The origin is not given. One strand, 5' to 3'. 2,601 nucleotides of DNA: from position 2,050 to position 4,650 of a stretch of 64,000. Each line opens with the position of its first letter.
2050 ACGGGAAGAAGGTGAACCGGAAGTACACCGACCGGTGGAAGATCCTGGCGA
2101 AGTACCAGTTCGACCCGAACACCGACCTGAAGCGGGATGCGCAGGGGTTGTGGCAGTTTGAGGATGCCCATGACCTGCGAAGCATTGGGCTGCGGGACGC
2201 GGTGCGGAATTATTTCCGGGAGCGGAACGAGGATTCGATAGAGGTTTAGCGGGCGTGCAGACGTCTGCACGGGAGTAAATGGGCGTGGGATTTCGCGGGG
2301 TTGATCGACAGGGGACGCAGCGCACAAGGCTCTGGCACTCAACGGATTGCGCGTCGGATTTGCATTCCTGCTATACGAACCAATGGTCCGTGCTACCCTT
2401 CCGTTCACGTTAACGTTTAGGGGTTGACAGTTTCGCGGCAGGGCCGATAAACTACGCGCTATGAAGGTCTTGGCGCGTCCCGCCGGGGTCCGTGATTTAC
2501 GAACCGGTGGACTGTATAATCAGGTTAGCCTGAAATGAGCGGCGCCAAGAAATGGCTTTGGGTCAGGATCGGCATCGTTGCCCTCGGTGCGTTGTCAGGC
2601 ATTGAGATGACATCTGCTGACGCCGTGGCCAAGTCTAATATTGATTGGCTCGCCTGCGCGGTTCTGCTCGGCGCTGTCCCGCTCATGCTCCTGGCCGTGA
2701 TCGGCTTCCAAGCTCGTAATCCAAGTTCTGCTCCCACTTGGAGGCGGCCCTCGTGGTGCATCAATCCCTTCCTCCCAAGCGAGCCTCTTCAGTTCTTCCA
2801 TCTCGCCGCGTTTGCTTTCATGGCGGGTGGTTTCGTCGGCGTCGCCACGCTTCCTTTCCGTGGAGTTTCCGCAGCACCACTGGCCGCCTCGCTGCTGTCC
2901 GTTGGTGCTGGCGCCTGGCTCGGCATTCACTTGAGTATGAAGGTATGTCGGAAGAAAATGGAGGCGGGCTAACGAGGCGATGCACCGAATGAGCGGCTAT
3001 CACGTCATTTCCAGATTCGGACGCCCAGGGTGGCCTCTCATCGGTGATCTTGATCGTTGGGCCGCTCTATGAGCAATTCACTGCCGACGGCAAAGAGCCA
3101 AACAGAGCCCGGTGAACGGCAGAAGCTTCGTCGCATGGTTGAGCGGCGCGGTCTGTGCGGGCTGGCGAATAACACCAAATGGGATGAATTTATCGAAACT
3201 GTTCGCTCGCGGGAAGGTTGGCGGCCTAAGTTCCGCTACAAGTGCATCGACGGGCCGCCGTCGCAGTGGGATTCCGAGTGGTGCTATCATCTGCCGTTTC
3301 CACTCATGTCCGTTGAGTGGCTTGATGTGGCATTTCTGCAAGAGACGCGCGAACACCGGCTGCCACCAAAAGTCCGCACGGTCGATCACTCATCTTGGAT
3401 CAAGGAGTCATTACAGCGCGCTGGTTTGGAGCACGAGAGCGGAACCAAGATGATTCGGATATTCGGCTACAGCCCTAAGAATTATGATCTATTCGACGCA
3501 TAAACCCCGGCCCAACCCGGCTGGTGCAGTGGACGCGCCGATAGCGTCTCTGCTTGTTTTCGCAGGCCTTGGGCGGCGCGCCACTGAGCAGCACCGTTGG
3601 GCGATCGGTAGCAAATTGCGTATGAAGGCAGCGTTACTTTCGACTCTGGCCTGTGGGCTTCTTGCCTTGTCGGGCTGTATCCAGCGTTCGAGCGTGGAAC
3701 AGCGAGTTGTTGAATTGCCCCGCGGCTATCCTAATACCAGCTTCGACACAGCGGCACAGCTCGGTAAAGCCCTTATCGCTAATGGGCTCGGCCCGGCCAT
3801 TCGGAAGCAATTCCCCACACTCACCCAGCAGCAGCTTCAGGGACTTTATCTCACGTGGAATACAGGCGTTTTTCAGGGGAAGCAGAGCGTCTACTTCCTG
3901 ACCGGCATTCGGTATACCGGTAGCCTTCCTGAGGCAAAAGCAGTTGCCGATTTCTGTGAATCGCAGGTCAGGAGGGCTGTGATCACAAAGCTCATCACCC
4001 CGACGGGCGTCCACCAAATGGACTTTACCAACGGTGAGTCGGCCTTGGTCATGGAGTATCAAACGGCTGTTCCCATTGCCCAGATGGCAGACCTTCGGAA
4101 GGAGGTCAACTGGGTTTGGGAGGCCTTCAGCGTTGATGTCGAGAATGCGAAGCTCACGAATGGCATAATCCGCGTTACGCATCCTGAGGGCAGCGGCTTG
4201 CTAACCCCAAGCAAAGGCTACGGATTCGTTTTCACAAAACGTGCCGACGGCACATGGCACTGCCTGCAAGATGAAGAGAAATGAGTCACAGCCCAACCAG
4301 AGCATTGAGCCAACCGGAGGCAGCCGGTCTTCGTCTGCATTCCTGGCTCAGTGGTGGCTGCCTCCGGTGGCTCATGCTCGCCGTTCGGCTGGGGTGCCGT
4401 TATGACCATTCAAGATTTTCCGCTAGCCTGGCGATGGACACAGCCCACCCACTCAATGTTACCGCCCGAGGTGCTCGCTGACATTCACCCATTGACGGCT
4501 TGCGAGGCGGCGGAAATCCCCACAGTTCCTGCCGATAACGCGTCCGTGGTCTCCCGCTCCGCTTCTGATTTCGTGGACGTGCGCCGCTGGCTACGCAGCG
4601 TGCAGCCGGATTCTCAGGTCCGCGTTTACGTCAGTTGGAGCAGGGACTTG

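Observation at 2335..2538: Inverted duplicate promoter/operator/leader module, copy 1, driving low-GC cargo island A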

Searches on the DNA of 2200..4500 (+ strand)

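Call 11: search_dna_similar(query=window:2300-2540:+, collection=phages, mode=distant, max_evalue=0.01)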
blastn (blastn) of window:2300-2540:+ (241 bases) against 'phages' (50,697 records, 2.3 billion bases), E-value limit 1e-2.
No match.

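Call 75: search_rna_families(source=window, start=2200, end=4500, threshold=evalue, max_evalue=1)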
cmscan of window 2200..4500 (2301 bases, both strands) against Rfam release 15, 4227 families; matches with E-value up to 1: 0.
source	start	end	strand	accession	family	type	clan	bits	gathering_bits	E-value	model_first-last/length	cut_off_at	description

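Call 79: build_rna_model(alignment_id=A6)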
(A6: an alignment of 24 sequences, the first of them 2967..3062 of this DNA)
Model R1 built from alignment A6 (24 sequences, 137 columns); structure: RNAalifold consensus.
model positions 96; base pairs 13; branch points 0; effective number of sequences 10.19; information 0.596 bits per position. Calibrated on 0.2 Mb of random sequence (short: E-values are rough).
structure used (alignment columns):
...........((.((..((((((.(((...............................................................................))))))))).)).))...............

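Call 80: search_with_rna_model(model_id=R1, sources=[window, L007, L041, L042], max_evalue=1)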
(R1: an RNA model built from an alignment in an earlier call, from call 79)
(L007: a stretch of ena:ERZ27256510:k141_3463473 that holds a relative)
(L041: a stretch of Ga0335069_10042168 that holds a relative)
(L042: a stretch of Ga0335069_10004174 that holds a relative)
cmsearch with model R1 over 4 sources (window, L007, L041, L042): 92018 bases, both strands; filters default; matches with E-value up to 1: 33.
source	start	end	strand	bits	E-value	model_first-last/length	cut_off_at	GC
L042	8675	8770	+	82.6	3.2e-20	1-96/96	no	0.67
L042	8221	8326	+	77.9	5.9e-19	1-96/96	no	0.63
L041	3337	3429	+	77.3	9e-19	1-96/96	no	0.71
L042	11891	11977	+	77.3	9e-19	1-96/96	no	0.68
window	3510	3602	+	77.1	9.9e-19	1-96/96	no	0.69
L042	11148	11240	+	76.5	1.4e-18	1-96/96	no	0.68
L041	2983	3075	+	74.4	5.4e-18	1-96/96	no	0.67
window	2966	3062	+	74.4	5.4e-18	1-96/96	no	0.59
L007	6609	6705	+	74.4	5.4e-18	1-96/96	no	0.59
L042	12482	12574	+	74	7.1e-18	1-96/96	no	0.63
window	31414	31501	-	71.5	3.4e-17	1-96/96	no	0.7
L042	12979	13066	+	70.6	6.1e-17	1-96/96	no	0.67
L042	7777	7869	+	69.8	1e-16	1-96/96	no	0.65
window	4290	4389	+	69.4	1.3e-16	1-96/96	no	0.65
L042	9195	9290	+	66.7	6.9e-16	1-96/96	no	0.67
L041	2446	2538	+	66.4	8.3e-16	1-96/96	no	0.69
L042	9648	9737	+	66.4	8.4e-16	1-96/96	no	0.66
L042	7451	7547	+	65.7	1.3e-15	1-96/96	no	0.58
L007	160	262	+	61.2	2.1e-14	1-96/96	no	0.63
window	5348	5437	+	58.3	1.4e-13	1-96/96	no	0.64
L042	10581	10686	+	58.2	1.4e-13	1-96/96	no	0.61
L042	9980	10082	+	57.4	2.4e-13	1-96/96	no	0.62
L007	1389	1491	+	57.3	2.6e-13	1-96/96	no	0.62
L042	14167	14256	+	47.7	1.1e-10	1-96/96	no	0.68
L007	719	811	+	38.5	3.5e-08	1-96/96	no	0.6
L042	13668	13755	+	37.7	5.8e-08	1-96/96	no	0.62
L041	1973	2069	+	29.2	1.2e-05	1-96/96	no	0.61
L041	3781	3871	+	24.7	0.00021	1-96/96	no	0.64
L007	7153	7195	+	23.1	0.00056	1-44/96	3'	0.7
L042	10334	10440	+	18.9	0.0075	1-96/96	no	0.64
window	4291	4389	-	17.5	0.019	1-96/96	no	0.66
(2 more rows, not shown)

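Call 94: search_with_rna_model(model_id=R1, sources=[L063, L064, L065, L066, L067], max_evalue=0.01)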
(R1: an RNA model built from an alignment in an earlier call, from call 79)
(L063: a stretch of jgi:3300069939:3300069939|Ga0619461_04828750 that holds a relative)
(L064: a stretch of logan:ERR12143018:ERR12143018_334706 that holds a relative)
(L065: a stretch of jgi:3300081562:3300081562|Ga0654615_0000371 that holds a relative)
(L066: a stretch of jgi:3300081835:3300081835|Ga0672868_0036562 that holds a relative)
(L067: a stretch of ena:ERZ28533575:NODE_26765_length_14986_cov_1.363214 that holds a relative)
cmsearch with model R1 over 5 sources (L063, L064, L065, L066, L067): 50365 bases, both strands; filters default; matches with E-value up to 0.01: 10.
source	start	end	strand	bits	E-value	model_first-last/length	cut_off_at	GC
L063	797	889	+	69.9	5.1e-17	1-96/96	no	0.68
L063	1618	1709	+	49.5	1.9e-11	1-96/96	no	0.64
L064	353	444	+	49.5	1.9e-11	1-96/96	no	0.64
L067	3529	3627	+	40.6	5.1e-09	1-96/96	no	0.69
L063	1243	1370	+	35.4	1.3e-07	1-96/96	no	0.61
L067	681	739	+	33.8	3.6e-07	1-96/96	no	0.64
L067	8485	8581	+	32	1.1e-06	1-96/96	no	0.65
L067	4657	4752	+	30.1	3.8e-06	1-96/96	no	0.62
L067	11068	11165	+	23.8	0.0002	1-96/96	no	0.61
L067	2352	2452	+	22.8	0.00037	1-96/96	no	0.71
